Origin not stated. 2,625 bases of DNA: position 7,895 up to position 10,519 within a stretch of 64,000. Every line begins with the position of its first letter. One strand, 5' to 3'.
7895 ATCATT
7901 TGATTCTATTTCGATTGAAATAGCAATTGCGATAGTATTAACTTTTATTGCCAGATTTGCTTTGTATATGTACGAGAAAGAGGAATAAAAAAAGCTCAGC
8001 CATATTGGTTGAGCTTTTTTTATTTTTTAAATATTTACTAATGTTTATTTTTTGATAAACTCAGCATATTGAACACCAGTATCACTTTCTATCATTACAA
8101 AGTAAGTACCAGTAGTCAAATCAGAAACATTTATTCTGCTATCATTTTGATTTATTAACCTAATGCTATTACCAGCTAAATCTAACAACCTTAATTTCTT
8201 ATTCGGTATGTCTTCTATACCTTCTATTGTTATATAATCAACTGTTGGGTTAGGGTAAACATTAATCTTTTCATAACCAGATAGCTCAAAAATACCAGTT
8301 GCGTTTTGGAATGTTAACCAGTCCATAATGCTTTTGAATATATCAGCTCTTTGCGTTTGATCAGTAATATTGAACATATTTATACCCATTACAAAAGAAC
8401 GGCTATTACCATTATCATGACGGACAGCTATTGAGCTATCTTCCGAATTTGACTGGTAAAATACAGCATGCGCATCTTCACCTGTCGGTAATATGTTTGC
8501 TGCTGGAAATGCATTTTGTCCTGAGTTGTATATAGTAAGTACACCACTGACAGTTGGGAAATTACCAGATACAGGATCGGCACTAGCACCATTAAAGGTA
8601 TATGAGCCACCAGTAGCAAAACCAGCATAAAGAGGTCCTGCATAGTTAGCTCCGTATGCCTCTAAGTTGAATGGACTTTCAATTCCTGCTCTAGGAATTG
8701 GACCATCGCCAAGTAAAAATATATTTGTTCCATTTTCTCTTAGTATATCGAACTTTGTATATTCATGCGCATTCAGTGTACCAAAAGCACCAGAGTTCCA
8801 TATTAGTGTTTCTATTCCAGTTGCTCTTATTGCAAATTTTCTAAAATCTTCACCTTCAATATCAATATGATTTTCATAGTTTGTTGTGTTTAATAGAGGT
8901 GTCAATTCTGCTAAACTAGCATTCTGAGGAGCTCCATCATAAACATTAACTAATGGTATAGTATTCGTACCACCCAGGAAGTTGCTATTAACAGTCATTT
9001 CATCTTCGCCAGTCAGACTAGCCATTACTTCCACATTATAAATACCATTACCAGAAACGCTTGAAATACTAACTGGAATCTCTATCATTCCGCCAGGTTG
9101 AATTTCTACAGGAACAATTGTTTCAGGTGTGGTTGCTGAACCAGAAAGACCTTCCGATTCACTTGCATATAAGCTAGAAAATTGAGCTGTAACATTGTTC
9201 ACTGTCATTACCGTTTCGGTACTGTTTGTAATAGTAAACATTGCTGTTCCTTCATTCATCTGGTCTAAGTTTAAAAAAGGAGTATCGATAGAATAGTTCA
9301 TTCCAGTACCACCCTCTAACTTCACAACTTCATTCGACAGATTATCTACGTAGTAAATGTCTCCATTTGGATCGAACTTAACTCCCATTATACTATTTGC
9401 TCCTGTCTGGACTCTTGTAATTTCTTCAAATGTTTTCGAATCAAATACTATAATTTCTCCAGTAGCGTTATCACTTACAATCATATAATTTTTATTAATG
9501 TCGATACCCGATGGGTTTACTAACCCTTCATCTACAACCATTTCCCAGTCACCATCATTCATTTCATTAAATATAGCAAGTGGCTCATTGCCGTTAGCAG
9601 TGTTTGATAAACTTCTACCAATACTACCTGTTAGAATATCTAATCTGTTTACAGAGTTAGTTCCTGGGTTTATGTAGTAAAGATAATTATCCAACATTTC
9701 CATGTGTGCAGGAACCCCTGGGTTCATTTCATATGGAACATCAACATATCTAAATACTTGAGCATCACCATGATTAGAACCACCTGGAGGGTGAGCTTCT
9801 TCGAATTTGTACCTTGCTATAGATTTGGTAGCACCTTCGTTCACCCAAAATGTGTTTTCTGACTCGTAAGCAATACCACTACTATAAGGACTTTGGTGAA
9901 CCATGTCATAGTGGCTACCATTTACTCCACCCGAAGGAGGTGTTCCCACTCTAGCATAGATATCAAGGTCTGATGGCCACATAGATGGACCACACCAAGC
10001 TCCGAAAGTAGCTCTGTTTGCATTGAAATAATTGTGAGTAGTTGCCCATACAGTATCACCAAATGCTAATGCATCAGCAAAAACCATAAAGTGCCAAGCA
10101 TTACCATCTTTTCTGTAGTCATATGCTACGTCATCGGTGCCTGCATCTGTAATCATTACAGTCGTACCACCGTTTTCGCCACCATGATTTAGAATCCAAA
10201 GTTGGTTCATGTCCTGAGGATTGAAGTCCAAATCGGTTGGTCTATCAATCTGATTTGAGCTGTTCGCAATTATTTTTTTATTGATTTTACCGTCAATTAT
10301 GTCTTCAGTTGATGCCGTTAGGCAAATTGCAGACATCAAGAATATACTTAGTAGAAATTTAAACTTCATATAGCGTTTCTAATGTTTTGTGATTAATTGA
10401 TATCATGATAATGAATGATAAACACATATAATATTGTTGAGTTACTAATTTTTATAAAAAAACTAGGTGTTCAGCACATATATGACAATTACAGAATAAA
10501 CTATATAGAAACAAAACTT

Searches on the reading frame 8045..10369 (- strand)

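Call 57: search_protein_families(library=pfam, proteins=[window:8045-10369:-], max_evalue=0.0001)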
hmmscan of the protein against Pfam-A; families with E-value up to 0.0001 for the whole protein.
window:8045-10369:- (774 aa): 1 family
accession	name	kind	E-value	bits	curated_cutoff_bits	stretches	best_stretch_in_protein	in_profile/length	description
PF18962.6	Por_Secre_tail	-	7.3e-11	42.6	27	1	704-767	1-69/75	Secretion system C-terminal sorting domain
